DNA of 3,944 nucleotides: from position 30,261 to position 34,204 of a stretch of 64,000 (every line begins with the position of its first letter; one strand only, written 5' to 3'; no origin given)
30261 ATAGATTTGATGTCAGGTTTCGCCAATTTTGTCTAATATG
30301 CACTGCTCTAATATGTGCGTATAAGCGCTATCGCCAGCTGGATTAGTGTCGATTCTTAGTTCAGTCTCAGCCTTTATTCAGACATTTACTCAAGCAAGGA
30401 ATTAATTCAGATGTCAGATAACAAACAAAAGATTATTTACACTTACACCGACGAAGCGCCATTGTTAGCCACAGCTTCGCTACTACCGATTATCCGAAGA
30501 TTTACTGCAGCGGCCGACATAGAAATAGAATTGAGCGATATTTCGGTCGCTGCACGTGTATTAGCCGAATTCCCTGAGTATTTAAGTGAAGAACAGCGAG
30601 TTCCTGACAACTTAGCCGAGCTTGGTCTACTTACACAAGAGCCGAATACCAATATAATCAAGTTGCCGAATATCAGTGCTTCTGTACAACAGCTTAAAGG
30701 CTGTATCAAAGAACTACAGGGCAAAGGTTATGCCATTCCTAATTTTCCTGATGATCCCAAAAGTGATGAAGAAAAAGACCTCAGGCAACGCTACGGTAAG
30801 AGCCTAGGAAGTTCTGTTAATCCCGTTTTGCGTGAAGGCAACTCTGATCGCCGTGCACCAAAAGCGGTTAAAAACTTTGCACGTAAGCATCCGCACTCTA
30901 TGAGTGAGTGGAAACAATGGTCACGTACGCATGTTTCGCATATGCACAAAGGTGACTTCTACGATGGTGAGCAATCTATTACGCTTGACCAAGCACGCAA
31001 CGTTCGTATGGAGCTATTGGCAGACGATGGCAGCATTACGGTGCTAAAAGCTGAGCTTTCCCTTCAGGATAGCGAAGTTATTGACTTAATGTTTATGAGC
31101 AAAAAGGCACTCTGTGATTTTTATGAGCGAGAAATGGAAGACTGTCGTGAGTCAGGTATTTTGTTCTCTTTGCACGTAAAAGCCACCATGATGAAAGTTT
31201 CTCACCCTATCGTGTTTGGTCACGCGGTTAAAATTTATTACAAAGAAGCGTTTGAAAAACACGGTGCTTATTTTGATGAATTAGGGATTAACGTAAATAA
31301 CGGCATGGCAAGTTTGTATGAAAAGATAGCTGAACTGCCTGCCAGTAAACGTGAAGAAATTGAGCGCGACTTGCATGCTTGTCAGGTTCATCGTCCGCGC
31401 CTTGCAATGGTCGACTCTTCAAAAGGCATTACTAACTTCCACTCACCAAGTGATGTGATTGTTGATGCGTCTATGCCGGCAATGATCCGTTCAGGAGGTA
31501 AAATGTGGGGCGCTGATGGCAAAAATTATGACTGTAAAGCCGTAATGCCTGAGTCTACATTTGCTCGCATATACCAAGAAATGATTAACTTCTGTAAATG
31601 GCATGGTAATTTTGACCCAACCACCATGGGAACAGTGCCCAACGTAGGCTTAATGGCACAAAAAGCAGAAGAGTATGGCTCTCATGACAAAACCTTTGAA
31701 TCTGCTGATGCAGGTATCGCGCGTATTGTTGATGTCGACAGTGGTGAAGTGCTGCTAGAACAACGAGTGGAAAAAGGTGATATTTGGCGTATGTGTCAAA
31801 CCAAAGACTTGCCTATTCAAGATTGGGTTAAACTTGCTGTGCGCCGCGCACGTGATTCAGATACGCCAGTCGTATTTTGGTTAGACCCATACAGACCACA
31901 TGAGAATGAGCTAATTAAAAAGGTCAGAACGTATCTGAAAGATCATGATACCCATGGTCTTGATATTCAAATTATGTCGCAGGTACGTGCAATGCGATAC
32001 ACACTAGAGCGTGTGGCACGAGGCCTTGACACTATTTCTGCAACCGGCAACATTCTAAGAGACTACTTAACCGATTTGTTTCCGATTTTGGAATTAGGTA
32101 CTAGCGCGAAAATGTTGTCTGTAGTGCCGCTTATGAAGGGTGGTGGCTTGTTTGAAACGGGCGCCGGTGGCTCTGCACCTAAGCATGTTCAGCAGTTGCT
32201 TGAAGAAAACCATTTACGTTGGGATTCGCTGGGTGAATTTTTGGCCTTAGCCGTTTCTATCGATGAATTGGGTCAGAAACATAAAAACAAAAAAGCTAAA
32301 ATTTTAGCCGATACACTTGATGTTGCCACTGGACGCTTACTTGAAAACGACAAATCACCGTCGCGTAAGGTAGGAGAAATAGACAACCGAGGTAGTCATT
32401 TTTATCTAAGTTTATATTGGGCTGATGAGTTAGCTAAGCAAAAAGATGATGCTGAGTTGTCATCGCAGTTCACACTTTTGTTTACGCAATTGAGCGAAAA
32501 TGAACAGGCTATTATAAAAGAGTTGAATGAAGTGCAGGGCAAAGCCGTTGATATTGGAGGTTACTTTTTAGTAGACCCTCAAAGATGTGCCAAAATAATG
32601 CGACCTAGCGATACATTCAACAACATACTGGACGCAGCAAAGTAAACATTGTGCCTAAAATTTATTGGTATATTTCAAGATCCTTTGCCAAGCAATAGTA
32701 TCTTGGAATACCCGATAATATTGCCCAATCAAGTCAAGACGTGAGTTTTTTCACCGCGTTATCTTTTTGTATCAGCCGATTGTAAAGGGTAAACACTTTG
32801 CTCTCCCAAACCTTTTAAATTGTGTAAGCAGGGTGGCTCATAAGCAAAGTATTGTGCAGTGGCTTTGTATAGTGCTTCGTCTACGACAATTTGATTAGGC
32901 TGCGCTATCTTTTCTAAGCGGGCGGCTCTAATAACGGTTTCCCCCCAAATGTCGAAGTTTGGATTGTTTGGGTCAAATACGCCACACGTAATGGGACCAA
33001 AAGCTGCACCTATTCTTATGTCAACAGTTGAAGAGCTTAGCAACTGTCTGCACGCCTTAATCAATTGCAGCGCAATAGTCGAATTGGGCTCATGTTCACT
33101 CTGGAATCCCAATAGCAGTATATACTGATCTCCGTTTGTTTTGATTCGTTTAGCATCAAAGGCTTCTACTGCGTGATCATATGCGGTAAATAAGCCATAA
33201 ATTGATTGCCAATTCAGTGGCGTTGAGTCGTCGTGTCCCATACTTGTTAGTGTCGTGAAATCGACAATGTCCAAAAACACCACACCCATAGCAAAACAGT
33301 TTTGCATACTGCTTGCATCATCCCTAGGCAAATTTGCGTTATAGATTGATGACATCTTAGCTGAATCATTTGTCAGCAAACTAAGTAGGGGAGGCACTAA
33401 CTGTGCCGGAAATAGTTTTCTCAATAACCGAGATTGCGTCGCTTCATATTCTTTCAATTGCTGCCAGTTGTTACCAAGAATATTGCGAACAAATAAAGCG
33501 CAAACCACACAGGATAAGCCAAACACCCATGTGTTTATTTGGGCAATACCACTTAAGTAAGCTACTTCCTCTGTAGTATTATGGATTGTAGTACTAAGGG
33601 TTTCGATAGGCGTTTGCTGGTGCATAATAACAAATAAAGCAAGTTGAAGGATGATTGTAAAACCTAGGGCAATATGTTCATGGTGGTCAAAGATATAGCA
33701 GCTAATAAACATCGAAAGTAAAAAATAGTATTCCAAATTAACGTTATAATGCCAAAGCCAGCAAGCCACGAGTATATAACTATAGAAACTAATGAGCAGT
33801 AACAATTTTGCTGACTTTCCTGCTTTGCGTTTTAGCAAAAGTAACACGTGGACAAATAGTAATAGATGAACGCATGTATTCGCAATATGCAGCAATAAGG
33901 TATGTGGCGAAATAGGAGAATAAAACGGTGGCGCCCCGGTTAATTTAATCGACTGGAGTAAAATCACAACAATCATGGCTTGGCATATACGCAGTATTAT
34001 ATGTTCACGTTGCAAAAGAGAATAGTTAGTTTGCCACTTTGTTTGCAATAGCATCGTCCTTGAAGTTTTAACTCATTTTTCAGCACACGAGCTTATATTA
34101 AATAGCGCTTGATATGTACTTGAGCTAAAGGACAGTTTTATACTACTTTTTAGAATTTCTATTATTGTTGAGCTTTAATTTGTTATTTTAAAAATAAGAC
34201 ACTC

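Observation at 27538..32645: Head-to-head pair of monomeric NADP-isocitrate dehydrogenases from two different subtypes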

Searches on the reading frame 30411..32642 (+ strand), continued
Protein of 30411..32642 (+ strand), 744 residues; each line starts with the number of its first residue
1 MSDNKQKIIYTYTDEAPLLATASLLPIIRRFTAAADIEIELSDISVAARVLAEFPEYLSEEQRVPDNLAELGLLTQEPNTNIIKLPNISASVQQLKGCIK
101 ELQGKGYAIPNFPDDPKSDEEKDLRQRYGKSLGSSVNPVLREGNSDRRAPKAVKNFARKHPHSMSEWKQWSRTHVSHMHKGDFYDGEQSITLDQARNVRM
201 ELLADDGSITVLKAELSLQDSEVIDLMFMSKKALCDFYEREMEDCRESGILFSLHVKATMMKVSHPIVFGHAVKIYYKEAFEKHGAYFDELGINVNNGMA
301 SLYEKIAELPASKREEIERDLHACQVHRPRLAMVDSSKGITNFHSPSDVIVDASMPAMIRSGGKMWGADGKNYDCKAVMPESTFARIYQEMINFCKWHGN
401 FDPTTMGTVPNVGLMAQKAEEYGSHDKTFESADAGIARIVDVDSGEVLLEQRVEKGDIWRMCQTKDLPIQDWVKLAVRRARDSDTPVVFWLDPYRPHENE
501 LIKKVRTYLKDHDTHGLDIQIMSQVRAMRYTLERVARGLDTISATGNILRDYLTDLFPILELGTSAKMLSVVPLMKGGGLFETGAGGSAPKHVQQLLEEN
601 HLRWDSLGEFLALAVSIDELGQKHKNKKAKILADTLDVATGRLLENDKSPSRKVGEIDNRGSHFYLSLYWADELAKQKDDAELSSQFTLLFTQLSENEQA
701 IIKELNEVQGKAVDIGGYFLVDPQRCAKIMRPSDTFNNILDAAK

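Call 39: find_encoding_contigs(protein=P0011, flank=6000, max_places=2)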
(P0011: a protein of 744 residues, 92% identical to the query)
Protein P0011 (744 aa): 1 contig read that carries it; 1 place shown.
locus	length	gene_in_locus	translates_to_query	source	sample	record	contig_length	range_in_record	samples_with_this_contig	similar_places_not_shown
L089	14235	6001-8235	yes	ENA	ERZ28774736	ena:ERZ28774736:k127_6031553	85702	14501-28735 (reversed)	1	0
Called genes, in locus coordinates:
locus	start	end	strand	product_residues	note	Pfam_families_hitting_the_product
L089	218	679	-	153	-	-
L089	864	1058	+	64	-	PF09962:DUF2196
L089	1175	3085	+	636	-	PF01751:Toprim, PF01131:Topoisom_bac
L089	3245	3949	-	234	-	PF04286:DUF445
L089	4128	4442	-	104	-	PF00543:P-II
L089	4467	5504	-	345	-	PF05982:Sbt_1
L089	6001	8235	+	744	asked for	PF03971:IDH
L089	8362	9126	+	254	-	PF07786:HGSNAT_cat, PF01757:Acyl_transf_3 (weak)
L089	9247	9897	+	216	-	PF13532:2OG-FeII_Oxy_2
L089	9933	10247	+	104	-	PF01722:BolA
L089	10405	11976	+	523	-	PF00916:Sulfate_transp, PF00860:Xan_ur_permease, PF01740:STAS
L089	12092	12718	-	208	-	PF00085:Thioredoxin (weak), PF13462:Thioredoxin_4, PF01323:DSBA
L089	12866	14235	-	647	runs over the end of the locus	PF07715:Plug, PF00593:TonB_dep_Rec_b-barrel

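Call 40: find_encoding_contigs(protein=P0014, flank=6000, max_places=2)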
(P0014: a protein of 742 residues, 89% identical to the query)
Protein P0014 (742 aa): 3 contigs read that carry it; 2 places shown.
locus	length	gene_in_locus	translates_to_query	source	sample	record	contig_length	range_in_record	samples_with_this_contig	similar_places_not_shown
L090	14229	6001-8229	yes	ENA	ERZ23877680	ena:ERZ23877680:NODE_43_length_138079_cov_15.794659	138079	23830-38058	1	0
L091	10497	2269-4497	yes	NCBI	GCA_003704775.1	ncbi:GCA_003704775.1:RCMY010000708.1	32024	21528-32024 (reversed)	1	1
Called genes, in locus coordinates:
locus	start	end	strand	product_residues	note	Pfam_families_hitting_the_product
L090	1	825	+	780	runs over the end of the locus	PF05430:Methyltransf_30, PF01266:DAO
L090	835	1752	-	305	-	PF17680:FlgO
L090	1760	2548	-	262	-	PF17680:FlgO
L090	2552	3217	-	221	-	PF17680:FlgO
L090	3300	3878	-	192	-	PF00903:Glyoxalase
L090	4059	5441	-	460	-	PF00171:Aldedh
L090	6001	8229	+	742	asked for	PF03971:IDH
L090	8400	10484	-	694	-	PF07715:Plug, PF00593:TonB_dep_Rec_b-barrel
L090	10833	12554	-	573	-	PF01293:PEPCK_ATP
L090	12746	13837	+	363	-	PF03969:AFG1_ATPase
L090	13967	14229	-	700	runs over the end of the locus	PF00990:GGDEF, PF00563:EAL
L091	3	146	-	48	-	?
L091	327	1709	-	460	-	PF00171:Aldedh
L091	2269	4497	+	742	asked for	PF03971:IDH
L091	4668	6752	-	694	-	PF07715:Plug, PF00593:TonB_dep_Rec_b-barrel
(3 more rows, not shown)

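Call 41: find_encoding_contigs(protein=P0031, flank=6000, max_places=2)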
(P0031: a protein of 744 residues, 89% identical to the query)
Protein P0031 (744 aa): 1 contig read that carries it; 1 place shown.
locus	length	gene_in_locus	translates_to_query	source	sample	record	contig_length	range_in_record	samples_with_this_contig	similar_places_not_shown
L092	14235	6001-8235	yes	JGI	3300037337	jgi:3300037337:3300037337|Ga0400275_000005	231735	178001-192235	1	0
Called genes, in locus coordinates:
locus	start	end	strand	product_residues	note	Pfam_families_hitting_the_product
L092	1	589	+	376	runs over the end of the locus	PF03462:PCRF, PF00472:RF-1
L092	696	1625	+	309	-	PF17827:PrmC_N (weak), PF01170:UPF0020 (weak), PF02384:N6_Mtase, PF05175:MTS, PF13489:Methyltransf_23, PF06325:PrmA, PF13649:Methyltransf_25, PF13847:Methyltransf_31, +5 more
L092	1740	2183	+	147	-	PF04247:SirB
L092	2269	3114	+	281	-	PF00793:DAHP_synth_1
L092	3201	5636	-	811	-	PF03971:IDH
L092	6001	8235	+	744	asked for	PF03971:IDH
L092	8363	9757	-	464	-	PF00206:Lyase_1, PF08328:ASL_C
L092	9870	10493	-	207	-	PF04356:DUF489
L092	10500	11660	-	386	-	PF02540:NAD_synthase (weak), PF03054:tRNA_Me_trans, PF20259:tRNA_Me_trans_M, PF20258:tRNA_Me_trans_C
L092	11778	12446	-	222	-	PF00849:PseudoU_synth_2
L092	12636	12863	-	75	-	PF00313:CSD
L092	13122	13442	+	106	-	PF02617:ClpS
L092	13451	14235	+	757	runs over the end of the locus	PF02861:Clp_N, PF00158:Sigma54_activat (faint), PF00004:AAA, PF17871:AAA_lid_9, PF00004:AAA, PF07724:AAA_2, PF07728:AAA_5, PF10431:ClpB_D2-small, +6 more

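Call 42: find_encoding_contigs(protein=P0034, flank=6000, max_places=2)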
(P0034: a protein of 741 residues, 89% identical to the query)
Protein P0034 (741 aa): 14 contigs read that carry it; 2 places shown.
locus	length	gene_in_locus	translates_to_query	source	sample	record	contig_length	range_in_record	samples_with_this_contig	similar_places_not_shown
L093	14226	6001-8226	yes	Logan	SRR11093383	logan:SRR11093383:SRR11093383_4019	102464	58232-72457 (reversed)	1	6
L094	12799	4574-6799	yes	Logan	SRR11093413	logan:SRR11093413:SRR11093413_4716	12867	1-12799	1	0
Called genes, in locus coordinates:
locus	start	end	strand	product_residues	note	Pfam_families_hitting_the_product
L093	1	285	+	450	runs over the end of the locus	PF16963:PelD_GGDEF (weak)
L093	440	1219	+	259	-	-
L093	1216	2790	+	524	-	PF11997:DUF3492, PF20706:GT4-conflict (weak), PF00534:Glycos_transf_1, PF13692:Glyco_trans_1_4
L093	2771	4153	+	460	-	PF16933:PelG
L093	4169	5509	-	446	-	PF01520:Amidase_3, PF01476:LysM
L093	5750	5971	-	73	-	-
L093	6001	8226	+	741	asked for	PF03971:IDH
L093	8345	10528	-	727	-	PF13500:AAA_26, PF07085:DRTGG, PF01515:PTA_PTB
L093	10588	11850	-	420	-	PF00871:Acetate_kinase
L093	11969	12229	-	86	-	PF23564:EF-hand_FSTL1 (faint), PF13499:EF-hand_7 (weak), PF13833:EF-hand_8 (faint), PF13499:EF-hand_7, PF00036:EF-hand_1, PF13202:EF-hand_5 (faint), PF13405:EF-hand_6 (weak), PF00036:EF-hand_1 (weak)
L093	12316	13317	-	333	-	PF17773:UPF0176_N, PF00581:Rhodanese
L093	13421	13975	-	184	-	-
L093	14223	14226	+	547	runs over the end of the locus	PF00072:Response_reg, PF13181:TPR_8 (faint), PF07719:TPR_2 (faint), PF13428:TPR_14 (faint)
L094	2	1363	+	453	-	?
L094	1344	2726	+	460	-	PF16933:PelG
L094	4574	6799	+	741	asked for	PF03971:IDH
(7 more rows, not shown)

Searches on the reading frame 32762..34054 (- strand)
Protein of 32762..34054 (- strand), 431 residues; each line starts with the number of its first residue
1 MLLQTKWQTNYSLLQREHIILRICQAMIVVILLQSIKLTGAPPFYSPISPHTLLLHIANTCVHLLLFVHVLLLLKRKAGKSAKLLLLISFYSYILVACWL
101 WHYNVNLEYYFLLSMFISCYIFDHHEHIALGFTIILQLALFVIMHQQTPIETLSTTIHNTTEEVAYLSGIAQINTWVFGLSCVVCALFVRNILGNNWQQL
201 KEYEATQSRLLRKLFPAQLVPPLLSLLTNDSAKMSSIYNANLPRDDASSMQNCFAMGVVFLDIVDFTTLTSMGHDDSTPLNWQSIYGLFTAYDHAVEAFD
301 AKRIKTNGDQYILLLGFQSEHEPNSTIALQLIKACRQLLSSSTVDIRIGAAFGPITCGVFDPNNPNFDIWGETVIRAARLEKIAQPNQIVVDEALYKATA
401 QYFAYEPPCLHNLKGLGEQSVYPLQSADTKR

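Call 52: search_protein_families(library=pfam, proteins=[window:32762-34054:-])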
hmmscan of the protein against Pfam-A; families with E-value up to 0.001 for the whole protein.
window:32762-34054:- (431 aa): 1 family
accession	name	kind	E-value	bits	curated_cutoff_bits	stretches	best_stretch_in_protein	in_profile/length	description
PF00211.25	Guanylate_cyc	-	6.5e-24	85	21.9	1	254-424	7-181/183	Adenylate and Guanylate cyclase catalytic domain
